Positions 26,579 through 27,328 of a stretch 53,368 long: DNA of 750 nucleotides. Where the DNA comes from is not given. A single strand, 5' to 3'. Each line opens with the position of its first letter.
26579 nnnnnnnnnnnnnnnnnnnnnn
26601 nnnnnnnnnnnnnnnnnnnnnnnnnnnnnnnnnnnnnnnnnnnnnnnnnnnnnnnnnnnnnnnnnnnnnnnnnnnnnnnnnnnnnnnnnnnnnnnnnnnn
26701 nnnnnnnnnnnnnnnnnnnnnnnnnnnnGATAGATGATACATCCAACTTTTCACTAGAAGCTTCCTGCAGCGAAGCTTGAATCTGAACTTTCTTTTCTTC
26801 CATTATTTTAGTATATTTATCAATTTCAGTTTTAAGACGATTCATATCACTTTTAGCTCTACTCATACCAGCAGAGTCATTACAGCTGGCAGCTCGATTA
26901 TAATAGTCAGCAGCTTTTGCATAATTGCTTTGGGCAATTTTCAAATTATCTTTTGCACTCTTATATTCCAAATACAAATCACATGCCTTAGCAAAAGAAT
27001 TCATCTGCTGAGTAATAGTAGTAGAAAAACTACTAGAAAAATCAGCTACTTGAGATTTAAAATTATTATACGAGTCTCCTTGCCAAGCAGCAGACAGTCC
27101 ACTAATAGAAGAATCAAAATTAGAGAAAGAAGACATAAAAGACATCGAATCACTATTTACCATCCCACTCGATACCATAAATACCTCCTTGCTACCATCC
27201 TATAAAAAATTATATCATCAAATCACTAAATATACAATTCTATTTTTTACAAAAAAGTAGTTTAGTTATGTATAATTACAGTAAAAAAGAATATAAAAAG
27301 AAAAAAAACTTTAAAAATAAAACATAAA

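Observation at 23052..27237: Orphan WXG100/T7SS-like module in which two, possibly all three, large proteins carry cell-wall hydrolase domains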

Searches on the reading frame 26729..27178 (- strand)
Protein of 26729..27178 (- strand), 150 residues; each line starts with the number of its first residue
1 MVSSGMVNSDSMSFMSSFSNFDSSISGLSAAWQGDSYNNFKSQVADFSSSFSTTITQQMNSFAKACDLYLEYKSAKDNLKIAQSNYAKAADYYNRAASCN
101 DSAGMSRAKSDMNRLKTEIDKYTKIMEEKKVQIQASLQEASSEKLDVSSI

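Call 39: find_related_loci(query=A6, collection=genome_contigs, flank=10000)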
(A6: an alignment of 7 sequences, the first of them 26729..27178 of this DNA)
Query A6 (150 aa) in genome_contigs; peptide patterns used: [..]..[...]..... (x = any residue, [..] = any of these).
22 stretches matched a pattern; 13 encode a relative of the query (tblastn E <= 1e-3); 13 distinct loci.
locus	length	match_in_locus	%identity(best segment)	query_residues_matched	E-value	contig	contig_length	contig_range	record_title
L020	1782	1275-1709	66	1-145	5e-56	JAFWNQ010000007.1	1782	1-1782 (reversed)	MAG: Clostridia bacterium isolate RGIG5904 Sheep_Jejunum.Co__c187343, whole genome shotgun sequence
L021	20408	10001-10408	43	1-150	1e-32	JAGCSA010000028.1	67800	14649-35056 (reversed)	MAG: Bacilli bacterium isolate RGIG10070 Yak_Rumen-1__c1072971, whole genome shotgun sequence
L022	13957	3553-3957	40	1-149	7e-28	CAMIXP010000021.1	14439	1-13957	MAG: uncultured Bacillales bacterium isolate SRR12081302_bin.69_metaWRAP_v1.3_MAG genome assembly, contig: ERZ12289775.7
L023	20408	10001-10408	39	1-150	7e-27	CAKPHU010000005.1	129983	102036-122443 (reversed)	MAG: uncultured Bacilli bacterium isolate REFINED_METABAT215_TOP10_CONTIGS_1500_ASSEMBLY_K77_MERGED__Hadza_MoBio_C-REDO_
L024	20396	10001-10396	45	1-146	2e-26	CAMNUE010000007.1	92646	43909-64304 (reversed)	MAG: uncultured bacterium isolate SRR19792995_bin.67_metawrap_v1.3_MAG genome assembly, contig: ERZ12290371_320, whole g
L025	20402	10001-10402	41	1-150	3e-25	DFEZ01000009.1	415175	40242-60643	MAG TPA_asm: Bacillales bacterium UBA3789 UBA3789_contig_323, whole genome shotgun sequence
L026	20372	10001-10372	41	1-138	9e-25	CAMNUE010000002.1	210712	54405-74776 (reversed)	MAG: uncultured bacterium isolate SRR19792995_bin.67_metawrap_v1.3_MAG genome assembly, contig: ERZ12290371_32, whole ge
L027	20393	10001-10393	39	1-145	4e-24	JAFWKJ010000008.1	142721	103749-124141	MAG: Bacilli bacterium isolate RGIG5819 Sheep_Ileum.Co__c367560, whole genome shotgun sequence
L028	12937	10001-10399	43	1-150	3e-24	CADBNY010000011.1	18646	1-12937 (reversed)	MAG: uncultured Erysipelotrichaceae bacterium isolate RUG14143 genome assembly, contig: RUG14143_asm_11, whole genome sh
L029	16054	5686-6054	39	1-137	1e-23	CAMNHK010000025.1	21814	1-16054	MAG: uncultured Bacillales bacterium isolate SRR873596_bin.89_metaWRAP_v1.3_MAG genome assembly, contig: NODE.5181_lengt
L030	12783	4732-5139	35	1-150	2e-23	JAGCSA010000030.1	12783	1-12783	MAG: Bacilli bacterium isolate RGIG10070 Yak_Rumen-1__c1138528, whole genome shotgun sequence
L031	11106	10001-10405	38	1-150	1e-22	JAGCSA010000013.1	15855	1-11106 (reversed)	MAG: Bacilli bacterium isolate RGIG10070 Yak_Rumen-1__c548797, whole genome shotgun sequence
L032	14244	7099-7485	38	1-150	1e-21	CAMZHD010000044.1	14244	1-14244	MAG TPA_asm: uncultured Bacillales bacterium isolate SRR10912542_bin.29_metaWRAP_v1.3_MAG genome assembly, contig: ERZ14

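Call 43: search_protein_families(library=pfam, proteins=[L024:13882-18510:+, L024:9989-10852:+, L024:10861-11697:+, L024:11714-12814:+, L024:12815-13102:+, L024:13178-13474:+, L024:13487-13786:+, L024:18476-18757:+, L024:18766-19077:+, L024:19090-19383:+], max_evalue=0.01)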
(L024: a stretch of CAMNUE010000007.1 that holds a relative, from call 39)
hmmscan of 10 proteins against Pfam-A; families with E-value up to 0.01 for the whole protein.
L024:13882-18510:+ (1542 aa): 3 families
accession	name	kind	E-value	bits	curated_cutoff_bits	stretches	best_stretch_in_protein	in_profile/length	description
PF01580.24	FtsK_SpoIIIE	-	7e-48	163.4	24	2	696-888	16-220/221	FtsK/SpoIIIE family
PF00498.31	FHA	-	1.6e-05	25.7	20.7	1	110-172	2-64/67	FHA domain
PF13555.12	AAA_29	-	0.0021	18.2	27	0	721-743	23-46/61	P-loop containing region of AAA domain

L024:9989-10852:+ (287 aa): 4 families
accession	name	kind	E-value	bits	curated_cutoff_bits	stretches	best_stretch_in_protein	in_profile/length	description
PF25309.1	ELLD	-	7.2e-18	65.5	27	2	162-246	80-174/175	Endolysin-like domain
PF06013.18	WXG100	-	4.3e-06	27.4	27.3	1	9-56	14-61/86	Proteins of 100 residues with WXG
PF05382.19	Amidase_5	-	4.5e-06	27.1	21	1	163-235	17-83/142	Bacteriophage peptidoglycan hydrolase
PF00877.26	NLPC_P60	-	1.6e-05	25.3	23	1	174-260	13-90/105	NlpC/P60 family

L024:10861-11697:+ (278 aa): 1 family
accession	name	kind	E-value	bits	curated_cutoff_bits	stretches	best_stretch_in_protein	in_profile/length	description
PF01832.25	Glucosaminidase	-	1.6e-33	116.4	30.2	1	141-271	3-123/123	Mannosyl-glycoprotein endo-beta-N-acetylglucosaminidase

L024:11714-12814:+ (366 aa): 0 families

L024:12815-13102:+ (95 aa): 4 families
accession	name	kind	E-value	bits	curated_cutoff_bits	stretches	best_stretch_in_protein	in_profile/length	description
PF06013.18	WXG100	-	9.8e-10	39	27.3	1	7-88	5-86/86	Proteins of 100 residues with WXG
PF16888.10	YwqH-like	-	0.0025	18.5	33.7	0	32-94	49-108/123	YwqH-like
PF00823.25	PPE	-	0.0044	17.5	26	1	19-82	31-95/165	PPE family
PF18879.6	EspA_EspE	-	0.0079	17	27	1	14-89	8-81/84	EspA/EspE family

L024:13178-13474:+ (98 aa): 1 family
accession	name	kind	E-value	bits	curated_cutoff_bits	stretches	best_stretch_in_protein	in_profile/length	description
PF06013.18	WXG100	-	9.4e-09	35.9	27.3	1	6-87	4-85/86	Proteins of 100 residues with WXG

L024:13487-13786:+ (99 aa): 1 family
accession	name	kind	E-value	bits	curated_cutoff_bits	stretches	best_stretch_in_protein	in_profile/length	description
PF06013.18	WXG100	-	3e-07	31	27.3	1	8-89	5-85/86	Proteins of 100 residues with WXG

L024:18476-18757:+ (93 aa): 0 families

L024:18766-19077:+ (103 aa): 0 families

L024:19090-19383:+ (97 aa): 0 families

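Call 44: search_protein_families(library=pfam, proteins=[L024:13-1215:+, L024:1545-1958:+, L024:1991-2458:+, L024:2474-4543:+, L024:4627-5811:+, L024:5882-7123:-, L024:7247-8602:+, L024:8592-9842:+, L024:19394-19696:+, L024:19782-20099:+], max_evalue=0.01)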
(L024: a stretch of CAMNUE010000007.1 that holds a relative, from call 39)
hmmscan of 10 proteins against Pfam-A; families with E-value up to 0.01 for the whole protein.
L024:13-1215:+ (400 aa): 2 families
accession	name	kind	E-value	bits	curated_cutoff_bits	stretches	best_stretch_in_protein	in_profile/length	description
PF04998.22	RNA_pol_Rpb1_5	-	3.7e-35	122.1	28.5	1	2-323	43-265/267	RNA polymerase Rpb1, domain 5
PF01333.25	Apocytochr_F_C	-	0.0017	18.8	30.4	1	167-220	7-62/118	Apocytochrome F, C-terminal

L024:1545-1958:+ (137 aa): 1 family
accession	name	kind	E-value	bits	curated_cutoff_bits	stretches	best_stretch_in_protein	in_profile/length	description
PF00164.32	Ribosom_S12_S23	-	1.6e-34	118.3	22.3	1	38-136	9-109/110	Ribosomal protein S12/S23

L024:1991-2458:+ (155 aa): 3 families
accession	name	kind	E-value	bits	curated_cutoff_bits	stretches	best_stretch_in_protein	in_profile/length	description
PF00177.27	Ribosomal_S7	-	1e-66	223.5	24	1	1-148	1-148/148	Ribosomal protein S7p/S5e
PF16313.11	DUF4953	-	0.0046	16.7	24.2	1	7-136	140-256/316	Met-zincin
PF01960.23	ArgJ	-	0.0073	15.5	32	0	19-99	189-269/377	ArgJ family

L024:2474-4543:+ (689 aa): 8 families
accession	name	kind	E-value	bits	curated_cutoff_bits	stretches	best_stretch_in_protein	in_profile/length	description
PF00009.33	GTP_EFTU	-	6.7e-64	215.4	26.5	1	9-280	2-188/188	Elongation factor Tu GTP binding domain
PF03764.24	EFG_IV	-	6.1e-48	162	24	1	476-593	1-120/121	Elongation factor G, domain IV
PF14492.12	EFG_III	-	5.2e-34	116.6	27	1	401-474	1-74/75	Elongation Factor G, domain III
PF00679.30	EFG_C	-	2.5e-27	95.2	27.9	1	596-682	1-88/89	Elongation factor G C-terminus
PF22042.2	EF-G_D2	-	8.3e-17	61.5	27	1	307-389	2-83/84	Elongation factor G domain 2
PF03144.31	GTP_EFTU_D2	-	2.5e-16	60.3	30.3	1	321-388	1-73/73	Elongation factor Tu domain 2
PF16658.11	RF3_C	-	4.3e-08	33.5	40.1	1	409-488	14-93/132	Class II release factor RF3, C-terminal domain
PF01926.29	MMR_HSR1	-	0.00022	21.8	21.9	1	57-136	28-113/113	50S ribosome-binding GTPase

L024:4627-5811:+ (394 aa): 4 families
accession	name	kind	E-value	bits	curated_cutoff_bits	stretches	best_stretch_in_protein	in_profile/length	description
PF00009.33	GTP_EFTU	-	1.7e-65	220.5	26.5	1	10-201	1-187/188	Elongation factor Tu GTP binding domain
PF03143.23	GTP_EFTU_D3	-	6.1e-39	133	27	1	298-392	1-105/106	Elongation factor Tu C-terminal domain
PF03144.31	GTP_EFTU_D2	-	3e-22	79.3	30.3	1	225-294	1-73/73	Elongation factor Tu domain 2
PF01926.29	MMR_HSR1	-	0.0012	19.4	21.9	1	15-132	2-109/113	50S ribosome-binding GTPase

L024:5882-7123:- (413 aa): 3 families
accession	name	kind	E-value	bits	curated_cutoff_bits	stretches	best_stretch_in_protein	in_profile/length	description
PF02388.22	FemAB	-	1.1e-58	199.5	24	1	7-411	2-406/406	FemAB family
PF08661.17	Rep_fac-A_3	-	0.0026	18.5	23.5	0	187-231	45-88/105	Replication factor A protein 3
PF13480.13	Acetyltransf_6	-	0.0069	17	22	0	309-360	83-134/143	Acetyltransferase (GNAT) domain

L024:7247-8602:+ (451 aa): 4 families
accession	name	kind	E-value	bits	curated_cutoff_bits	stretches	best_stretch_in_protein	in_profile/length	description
PF08245.18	Mur_ligase_M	-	4e-36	125.3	24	1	116-289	1-199/200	Mur ligase middle domain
PF21799.2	MurD-like_N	-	8.3e-09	36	27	1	5-97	1-87/88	Mur ligase MurD-like, N-terminal domain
PF02875.26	Mur_ligase_C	-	8.2e-05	23.9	28.4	1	312-422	1-125/127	Mur ligase, glutamate ligase domain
PF02275.23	CBAH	-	0.0039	17.3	20.4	1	150-221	140-206/316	Linear amide C-N hydrolases, choloylglycine hydrolase family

L024:8592-9842:+ (416 aa): 4 families
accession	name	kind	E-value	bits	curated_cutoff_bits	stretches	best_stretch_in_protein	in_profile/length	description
PF00113.28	Enolase_C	-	3.3e-122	407.9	21.5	1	144-415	5-282/296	Enolase, C-terminal TIM barrel domain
PF03952.21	Enolase_N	-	3.5e-55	186.2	35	1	3-132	1-131/131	Enolase, N-terminal domain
PF13378.12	MR_MLE_C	-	1.7e-05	25.1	29.4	1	266-388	55-172/219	Enolase C-terminal domain-like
PF07476.17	MAAL_C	-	0.00028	20.6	27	1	271-386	92-215/249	Methylaspartate ammonia-lyase C-terminus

L024:19394-19696:+ (100 aa): 0 families

L024:19782-20099:+ (105 aa): 2 families
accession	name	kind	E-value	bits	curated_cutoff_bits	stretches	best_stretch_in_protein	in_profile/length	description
PF02520.22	ANIS5_cation-bd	-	0.0026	18.3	29.3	0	48-93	56-101/109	SXP/RAL-2 family protein Ani s 5-like, metal-binding domain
PF04513.17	Baculo_PEP_C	-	0.0036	17.8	38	1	12-81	49-114/140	Baculovirus polyhedron envelope protein, PEP, C terminus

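Call 46: search_protein_families(library=pfam, proteins=[L021:10925-12364:+, L023:11729-12649:+, L024:11714-12814:+, L025:13474-14739:+, L025:14745-15884:+, L029:6813-7715:+, L032:8151-9086:+], max_evalue=0.1)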
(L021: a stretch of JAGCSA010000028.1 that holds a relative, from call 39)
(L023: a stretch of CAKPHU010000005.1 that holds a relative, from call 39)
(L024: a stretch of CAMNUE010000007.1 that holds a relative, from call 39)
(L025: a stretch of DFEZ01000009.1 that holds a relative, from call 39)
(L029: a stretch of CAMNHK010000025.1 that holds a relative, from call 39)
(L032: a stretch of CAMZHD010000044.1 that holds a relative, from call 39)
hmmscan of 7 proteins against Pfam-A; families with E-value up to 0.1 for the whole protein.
L021:10925-12364:+ (479 aa): 4 families
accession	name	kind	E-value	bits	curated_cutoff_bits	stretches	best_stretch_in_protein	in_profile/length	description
PF25309.1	ELLD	-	7.9e-15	55.6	27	2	315-399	80-174/175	Endolysin-like domain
PF00877.26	NLPC_P60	-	3.4e-07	30.6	23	1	322-406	5-83/105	NlpC/P60 family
PF05382.19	Amidase_5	-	0.00018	21.9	21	1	312-385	13-81/142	Bacteriophage peptidoglycan hydrolase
PF07172.16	GRP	-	0.0016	19.4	30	1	90-146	28-87/90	Glycine rich protein family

L023:11729-12649:+ (306 aa): 1 family
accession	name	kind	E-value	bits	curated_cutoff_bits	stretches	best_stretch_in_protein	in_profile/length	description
PF10267.14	Tmemb_cc2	-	0.00061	19.5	32.8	1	26-182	110-249/397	Predicted transmembrane and coiled-coil 2 protein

L024:11714-12814:+ (366 aa): 0 families

L025:13474-14739:+ (421 aa): 8 families
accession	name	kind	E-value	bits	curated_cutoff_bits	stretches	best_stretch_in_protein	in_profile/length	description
PF25309.1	ELLD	-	9e-10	39.1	27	1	310-379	92-174/175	Endolysin-like domain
PF00877.26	NLPC_P60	-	5.6e-05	23.5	23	1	305-383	5-81/105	NlpC/P60 family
PF05382.19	Amidase_5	-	0.00027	21.3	21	1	297-391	15-112/142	Bacteriophage peptidoglycan hydrolase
PF07172.16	GRP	-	0.001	20.1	30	1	88-130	36-79/90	Glycine rich protein family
PF17107.11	SesA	-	0.0065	17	26.3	1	16-77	26-87/122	N-terminal domain on NACHT_NTPase and P-loop NTPases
PF07373.16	CAMP_factor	-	0.038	13.9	23.3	0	144-214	9-83/219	CAMP factor (Cfa)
PF01048.26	PNP_UDP_1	-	0.068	13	25.1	0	258-340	74-153/233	Phosphorylase superfamily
PF06419.17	COG6_N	-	0.083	13.5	27.4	0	17-71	34-88/114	Conserved oligomeric complex COG6, N-terminal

L025:14745-15884:+ (379 aa): 1 family
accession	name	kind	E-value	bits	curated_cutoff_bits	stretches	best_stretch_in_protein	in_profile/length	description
PF07172.16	GRP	-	0.022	15.8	30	1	89-134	32-82/90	Glycine rich protein family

L029:6813-7715:+ (300 aa): 1 family
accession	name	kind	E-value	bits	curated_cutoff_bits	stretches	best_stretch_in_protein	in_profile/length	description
PF07172.16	GRP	-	0.00065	20.7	30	1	72-139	21-86/90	Glycine rich protein family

L032:8151-9086:+ (311 aa): 2 families
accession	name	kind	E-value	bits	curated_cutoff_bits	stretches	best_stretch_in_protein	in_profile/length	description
PF07172.16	GRP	-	0.0089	17.1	30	1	90-151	24-85/90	Glycine rich protein family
PF04043.20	PMEI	-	0.069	13.7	29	0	23-72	83-141/156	Plant invertase/pectin methylesterase inhibitor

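Call 59: find_homologous_proteins(query=L024:13882-18510:+, max_evalue=1e-50)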
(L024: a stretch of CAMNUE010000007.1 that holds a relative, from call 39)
Query L024:13882-18510:+ (1542 aa): 181 proteins with E <= 1e-50 among 5955 candidates; the best 120 are listed.
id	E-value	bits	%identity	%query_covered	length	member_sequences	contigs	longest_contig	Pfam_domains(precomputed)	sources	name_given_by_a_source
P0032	0.0e+0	3490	100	100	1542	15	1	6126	PF00498.32,PF01580.25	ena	-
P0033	0.0e+0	3001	83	100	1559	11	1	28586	PF00498.32,PF01580.25,PF02456.22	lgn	-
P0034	0.0e+0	2775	77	100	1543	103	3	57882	PF00498.32,PF01580.25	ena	-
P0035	0.0e+0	2758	76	100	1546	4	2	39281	PF00498.32,PF01580.25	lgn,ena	-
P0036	0.0e+0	2749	77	100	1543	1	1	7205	PF00498.32,PF01580.25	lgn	-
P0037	0.0e+0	2656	74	100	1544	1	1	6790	PF00498.32,PF01580.25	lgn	-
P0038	0.0e+0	2575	71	100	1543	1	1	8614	PF00498.32,PF01580.25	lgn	-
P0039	0.0e+0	2551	71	100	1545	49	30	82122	PF00498.32,PF01580.25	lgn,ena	-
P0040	0.0e+0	2524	71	100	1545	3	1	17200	PF00498.32,PF01580.25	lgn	-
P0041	0.0e+0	2454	68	100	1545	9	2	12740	PF00498.32,PF01580.25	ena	-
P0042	0.0e+0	2446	68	100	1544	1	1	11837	PF00498.32,PF01580.25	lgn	-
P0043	0.0e+0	2413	68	100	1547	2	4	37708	PF01580.25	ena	-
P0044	0.0e+0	2411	68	100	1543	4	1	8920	PF00498.32,PF01580.25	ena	-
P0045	0.0e+0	2403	67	100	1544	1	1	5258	PF00498.32,PF01580.25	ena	-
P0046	0.0e+0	2385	66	100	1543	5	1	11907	PF00498.32,PF01580.25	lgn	-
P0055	0.0e+0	2334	66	100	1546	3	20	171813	PF00498.32,PF01580.25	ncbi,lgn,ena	-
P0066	0.0e+0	2231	64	100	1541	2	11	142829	PF00498.32,PF01580.25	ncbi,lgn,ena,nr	ncbi:MAG: type VII secretion protein EssC [Bacilli bacterium]|nr:type VII secretion protein EssC [Ba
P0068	0.0e+0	2211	62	100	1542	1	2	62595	PF00498.32,PF01580.25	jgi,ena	-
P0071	0.0e+0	2194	63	100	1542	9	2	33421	PF00498.32,PF01580.25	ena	-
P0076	0.0e+0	1999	57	100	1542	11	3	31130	PF01580.25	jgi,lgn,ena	jgi:DNA segregation ATPase FtsK/SpoIIIE, S-DNA-T family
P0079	0.0e+0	1781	52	100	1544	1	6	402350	PF00498.32,PF01580.25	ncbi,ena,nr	ncbi:MAG: type VII secretion protein EssC [Bacilli bacterium]|nr:type VII secretion protein EssC [Ba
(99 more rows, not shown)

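Call 61: find_encoding_contigs(protein=P0055, flank=10000, max_places=3)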
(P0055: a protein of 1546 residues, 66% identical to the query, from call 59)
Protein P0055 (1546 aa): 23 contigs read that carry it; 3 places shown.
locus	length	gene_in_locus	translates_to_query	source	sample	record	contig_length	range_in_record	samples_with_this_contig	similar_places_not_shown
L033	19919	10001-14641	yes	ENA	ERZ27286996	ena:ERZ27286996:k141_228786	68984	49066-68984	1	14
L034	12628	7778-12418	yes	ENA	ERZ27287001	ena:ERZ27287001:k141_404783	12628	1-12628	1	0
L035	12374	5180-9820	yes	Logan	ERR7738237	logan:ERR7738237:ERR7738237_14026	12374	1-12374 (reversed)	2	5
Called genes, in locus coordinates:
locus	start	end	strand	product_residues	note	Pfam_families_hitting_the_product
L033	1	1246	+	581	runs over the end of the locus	PF01336:tRNA_anti-codon, PF00152:tRNA-synt_2, PF02938:GAD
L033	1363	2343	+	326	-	PF00924:MS_channel_2nd (weak)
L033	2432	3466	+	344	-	-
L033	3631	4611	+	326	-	PF03118:RNA_pol_A_CTD, PF26169:HHH_XRCC3_RpoA (faint), PF03118:RNA_pol_A_CTD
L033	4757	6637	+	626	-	PF02518:HATPase_c (weak), PF13589:HATPase_c_3, PF00183:HSP90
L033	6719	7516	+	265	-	-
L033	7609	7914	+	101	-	-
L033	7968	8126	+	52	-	-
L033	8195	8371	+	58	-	PF09989:DUF2229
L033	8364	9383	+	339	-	-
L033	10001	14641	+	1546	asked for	PF00498:FHA (faint), PF01580:FtsK_SpoIIIE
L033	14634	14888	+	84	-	-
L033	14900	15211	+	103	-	-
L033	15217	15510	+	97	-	-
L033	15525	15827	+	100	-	-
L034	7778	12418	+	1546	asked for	PF00498:FHA (faint), PF01580:FtsK_SpoIIIE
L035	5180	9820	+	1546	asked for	PF00498:FHA (faint), PF01580:FtsK_SpoIIIE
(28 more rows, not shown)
